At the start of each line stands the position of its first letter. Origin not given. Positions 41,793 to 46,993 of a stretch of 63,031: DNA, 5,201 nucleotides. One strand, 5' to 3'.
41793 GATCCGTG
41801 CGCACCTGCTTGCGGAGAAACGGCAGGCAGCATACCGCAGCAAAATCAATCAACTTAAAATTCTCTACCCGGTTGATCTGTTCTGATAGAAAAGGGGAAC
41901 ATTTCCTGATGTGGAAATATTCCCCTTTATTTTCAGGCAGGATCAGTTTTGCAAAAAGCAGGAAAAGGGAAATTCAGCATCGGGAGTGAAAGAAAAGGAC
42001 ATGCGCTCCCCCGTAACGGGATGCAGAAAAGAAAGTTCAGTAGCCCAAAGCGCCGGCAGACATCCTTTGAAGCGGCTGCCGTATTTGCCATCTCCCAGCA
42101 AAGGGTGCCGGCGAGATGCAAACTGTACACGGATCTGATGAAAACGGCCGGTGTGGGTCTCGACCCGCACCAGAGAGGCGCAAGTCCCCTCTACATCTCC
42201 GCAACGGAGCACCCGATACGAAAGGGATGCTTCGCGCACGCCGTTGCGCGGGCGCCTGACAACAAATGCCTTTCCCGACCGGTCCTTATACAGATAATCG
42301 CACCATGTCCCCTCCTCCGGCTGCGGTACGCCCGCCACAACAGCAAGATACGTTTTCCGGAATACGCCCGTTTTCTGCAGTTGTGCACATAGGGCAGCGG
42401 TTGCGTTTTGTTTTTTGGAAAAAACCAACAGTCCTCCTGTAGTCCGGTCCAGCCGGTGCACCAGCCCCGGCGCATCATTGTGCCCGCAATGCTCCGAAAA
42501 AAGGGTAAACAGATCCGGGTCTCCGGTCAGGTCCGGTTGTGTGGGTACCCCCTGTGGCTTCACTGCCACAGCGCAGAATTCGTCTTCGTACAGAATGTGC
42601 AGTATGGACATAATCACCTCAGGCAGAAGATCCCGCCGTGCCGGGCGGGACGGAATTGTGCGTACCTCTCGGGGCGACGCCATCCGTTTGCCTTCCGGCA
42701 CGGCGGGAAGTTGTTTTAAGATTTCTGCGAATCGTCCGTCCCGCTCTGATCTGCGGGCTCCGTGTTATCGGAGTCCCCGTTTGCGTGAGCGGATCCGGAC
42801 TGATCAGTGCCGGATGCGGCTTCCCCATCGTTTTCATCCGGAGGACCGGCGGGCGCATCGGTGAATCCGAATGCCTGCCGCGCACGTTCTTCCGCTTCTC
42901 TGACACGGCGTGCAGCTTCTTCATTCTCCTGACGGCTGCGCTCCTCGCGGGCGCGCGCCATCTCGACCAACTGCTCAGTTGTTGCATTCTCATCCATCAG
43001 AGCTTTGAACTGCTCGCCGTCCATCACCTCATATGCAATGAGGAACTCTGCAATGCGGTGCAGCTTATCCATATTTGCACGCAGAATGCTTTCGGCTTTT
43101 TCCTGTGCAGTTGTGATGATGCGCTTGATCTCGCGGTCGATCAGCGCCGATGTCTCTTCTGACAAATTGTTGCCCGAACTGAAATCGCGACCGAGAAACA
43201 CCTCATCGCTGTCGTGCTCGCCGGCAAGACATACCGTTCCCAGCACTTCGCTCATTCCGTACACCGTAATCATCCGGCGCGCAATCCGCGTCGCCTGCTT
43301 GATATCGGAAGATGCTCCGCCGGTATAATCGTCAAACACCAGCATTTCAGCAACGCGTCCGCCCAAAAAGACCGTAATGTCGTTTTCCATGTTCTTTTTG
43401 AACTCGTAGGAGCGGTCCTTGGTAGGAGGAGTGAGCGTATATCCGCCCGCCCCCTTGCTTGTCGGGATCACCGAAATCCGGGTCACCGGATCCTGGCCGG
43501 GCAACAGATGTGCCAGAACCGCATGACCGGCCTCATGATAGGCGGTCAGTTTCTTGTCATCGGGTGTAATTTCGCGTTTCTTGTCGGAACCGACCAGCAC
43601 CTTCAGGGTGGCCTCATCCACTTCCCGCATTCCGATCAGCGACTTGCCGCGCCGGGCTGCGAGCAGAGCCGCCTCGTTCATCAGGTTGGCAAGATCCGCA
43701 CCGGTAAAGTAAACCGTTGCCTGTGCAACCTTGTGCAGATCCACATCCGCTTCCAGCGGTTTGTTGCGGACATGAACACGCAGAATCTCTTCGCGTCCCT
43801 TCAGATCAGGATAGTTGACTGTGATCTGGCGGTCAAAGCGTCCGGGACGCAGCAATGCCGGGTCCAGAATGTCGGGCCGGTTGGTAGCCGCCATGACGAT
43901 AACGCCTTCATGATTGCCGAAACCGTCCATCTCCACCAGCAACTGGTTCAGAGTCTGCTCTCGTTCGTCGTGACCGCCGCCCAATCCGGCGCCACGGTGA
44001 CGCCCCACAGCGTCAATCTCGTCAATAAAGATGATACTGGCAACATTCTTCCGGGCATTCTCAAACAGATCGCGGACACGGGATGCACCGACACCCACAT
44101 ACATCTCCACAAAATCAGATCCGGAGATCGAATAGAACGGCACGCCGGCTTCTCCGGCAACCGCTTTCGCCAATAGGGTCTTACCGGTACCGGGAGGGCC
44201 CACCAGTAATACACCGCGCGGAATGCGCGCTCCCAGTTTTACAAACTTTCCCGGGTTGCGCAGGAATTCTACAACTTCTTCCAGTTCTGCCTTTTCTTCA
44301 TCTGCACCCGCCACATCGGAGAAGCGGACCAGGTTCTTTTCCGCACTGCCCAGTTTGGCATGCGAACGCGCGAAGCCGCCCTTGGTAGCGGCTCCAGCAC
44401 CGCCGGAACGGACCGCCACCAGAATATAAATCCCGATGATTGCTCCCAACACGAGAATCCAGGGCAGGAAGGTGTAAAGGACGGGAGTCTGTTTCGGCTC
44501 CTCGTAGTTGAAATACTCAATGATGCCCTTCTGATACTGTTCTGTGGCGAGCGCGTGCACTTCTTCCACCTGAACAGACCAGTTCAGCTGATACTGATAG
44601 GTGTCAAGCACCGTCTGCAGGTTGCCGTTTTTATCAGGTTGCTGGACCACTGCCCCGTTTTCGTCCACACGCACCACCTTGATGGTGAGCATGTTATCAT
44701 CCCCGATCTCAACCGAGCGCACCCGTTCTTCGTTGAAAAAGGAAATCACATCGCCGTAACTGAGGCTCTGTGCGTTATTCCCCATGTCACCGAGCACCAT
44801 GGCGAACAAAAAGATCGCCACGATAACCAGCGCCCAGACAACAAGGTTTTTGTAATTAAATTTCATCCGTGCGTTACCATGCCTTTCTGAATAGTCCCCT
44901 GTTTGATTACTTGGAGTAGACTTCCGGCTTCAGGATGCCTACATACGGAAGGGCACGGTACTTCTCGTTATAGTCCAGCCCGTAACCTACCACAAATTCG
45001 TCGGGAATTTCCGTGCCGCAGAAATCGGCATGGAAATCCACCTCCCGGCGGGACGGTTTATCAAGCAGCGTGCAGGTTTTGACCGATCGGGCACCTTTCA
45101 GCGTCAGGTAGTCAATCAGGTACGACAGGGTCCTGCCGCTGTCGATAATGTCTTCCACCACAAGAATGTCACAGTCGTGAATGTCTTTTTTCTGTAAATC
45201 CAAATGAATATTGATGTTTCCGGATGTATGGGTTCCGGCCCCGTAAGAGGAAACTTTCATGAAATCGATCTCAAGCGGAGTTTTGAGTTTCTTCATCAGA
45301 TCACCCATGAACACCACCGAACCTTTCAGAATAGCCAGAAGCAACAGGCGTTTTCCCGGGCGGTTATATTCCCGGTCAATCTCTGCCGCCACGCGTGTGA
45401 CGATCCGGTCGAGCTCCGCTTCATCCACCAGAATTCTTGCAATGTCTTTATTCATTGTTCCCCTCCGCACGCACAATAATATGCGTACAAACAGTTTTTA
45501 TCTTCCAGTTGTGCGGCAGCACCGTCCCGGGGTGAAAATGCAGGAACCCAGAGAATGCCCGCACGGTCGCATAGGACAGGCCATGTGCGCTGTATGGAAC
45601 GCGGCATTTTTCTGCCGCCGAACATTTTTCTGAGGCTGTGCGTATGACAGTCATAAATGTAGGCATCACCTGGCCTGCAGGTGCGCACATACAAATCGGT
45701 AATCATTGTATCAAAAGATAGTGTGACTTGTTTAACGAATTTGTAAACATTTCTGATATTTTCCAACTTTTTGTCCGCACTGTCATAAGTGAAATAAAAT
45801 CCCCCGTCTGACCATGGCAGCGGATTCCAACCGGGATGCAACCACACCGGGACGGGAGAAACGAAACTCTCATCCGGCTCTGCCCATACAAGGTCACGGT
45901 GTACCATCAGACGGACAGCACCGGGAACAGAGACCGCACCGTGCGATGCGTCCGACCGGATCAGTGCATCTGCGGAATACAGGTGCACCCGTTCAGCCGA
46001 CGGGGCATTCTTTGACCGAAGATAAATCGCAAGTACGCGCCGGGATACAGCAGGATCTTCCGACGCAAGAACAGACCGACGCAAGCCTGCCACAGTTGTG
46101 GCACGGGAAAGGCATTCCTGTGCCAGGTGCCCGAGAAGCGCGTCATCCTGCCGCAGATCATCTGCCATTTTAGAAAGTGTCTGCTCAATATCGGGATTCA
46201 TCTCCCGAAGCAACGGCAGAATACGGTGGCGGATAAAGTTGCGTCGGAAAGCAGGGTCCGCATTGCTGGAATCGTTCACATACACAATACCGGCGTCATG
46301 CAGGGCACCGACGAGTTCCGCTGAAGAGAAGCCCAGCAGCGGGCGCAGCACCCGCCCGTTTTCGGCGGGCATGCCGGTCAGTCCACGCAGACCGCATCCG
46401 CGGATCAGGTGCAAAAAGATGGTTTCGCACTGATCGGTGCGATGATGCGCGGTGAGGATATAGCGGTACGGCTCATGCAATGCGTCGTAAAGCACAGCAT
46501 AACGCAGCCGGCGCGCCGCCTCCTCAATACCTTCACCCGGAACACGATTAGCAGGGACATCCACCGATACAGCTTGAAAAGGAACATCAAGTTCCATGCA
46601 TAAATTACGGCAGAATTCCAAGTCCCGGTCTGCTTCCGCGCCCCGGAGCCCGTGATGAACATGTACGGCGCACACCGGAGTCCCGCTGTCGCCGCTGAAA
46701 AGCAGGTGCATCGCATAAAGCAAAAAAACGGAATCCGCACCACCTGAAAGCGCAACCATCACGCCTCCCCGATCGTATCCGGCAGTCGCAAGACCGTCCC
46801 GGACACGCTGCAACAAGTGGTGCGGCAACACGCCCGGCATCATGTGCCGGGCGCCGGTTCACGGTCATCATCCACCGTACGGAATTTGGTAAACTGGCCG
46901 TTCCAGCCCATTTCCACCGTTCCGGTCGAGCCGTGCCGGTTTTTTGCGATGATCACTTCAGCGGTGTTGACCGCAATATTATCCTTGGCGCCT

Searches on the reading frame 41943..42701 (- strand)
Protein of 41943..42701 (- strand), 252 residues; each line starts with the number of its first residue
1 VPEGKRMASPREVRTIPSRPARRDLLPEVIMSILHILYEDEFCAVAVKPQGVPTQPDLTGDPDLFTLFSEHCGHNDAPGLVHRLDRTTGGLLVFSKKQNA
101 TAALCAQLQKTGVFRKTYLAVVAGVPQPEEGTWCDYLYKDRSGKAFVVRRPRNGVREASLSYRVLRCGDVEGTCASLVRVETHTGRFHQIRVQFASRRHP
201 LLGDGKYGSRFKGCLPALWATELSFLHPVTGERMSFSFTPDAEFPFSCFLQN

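Call 80: search_protein_families(library=pfam, proteins=[window:41943-42701:-], max_evalue=0.01)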
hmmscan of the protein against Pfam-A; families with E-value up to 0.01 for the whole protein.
window:41943-42701:- (252 aa): 1 family
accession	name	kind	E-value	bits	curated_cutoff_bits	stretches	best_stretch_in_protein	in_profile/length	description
PF00849.27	PseudoU_synth_2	-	3e-25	89.6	26.8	1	45-196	4-152/152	RNA pseudouridylate synthase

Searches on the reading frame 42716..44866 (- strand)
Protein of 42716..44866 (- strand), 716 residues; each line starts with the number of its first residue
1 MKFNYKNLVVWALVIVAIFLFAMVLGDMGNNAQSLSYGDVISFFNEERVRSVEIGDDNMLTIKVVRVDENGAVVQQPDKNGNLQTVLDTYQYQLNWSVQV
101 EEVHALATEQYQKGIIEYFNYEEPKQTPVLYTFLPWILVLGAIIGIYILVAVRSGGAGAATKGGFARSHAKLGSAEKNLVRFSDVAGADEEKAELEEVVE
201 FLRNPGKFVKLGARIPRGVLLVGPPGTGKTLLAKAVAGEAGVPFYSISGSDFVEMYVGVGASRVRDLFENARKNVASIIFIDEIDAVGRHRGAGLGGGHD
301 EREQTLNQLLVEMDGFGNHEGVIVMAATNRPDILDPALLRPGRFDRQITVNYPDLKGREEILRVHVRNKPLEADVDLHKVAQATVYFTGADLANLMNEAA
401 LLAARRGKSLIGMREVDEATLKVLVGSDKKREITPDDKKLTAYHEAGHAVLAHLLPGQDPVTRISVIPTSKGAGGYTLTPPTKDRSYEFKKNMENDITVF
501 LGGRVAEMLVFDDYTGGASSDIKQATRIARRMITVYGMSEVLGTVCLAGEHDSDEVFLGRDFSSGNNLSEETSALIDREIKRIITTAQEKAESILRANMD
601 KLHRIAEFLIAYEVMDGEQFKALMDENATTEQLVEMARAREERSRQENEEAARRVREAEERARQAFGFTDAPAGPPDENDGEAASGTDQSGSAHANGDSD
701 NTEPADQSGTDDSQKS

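Call 50: search_protein_families(library=pfam, proteins=[window:42716-44866:-], max_evalue=0.00001)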
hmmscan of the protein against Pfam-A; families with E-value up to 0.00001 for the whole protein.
window:42716-44866:- (716 aa): 3 families
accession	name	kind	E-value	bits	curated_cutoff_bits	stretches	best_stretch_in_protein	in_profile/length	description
PF01434.24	Peptidase_M41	-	3.8e-58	196.9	29.9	1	433-622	3-190/191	Peptidase family M41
PF00004.35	AAA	-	8.2e-47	159.4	21.2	1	219-351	1-130/131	ATPase family associated with various cellular activities (AAA)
PF17862.7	AAA_lid_3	-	4.5e-13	48.9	27.2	1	374-417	1-44/45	AAA+ lid domain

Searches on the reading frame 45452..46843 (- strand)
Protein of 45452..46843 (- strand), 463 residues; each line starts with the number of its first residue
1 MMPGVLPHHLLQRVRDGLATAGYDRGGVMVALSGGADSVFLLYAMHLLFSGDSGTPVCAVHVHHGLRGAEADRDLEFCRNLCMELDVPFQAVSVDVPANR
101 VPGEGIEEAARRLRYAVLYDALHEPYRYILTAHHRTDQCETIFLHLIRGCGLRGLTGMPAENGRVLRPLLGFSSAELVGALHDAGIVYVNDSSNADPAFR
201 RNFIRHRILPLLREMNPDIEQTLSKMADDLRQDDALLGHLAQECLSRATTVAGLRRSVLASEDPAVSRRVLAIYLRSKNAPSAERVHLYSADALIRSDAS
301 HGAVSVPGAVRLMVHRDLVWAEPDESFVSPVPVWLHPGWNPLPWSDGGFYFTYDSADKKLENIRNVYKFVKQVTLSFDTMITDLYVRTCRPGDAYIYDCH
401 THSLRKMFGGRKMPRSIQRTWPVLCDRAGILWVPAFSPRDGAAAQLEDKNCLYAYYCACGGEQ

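Call 50: search_protein_families(library=pfam, proteins=[window:45452-46843:-], max_evalue=0.00001)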
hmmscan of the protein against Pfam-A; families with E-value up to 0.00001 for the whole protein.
window:45452-46843:- (463 aa): 1 family
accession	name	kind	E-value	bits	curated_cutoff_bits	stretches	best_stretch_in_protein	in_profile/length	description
PF01171.26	ATP_bind_3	-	1.5e-48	165.4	27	1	28-207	2-182/182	PP-loop family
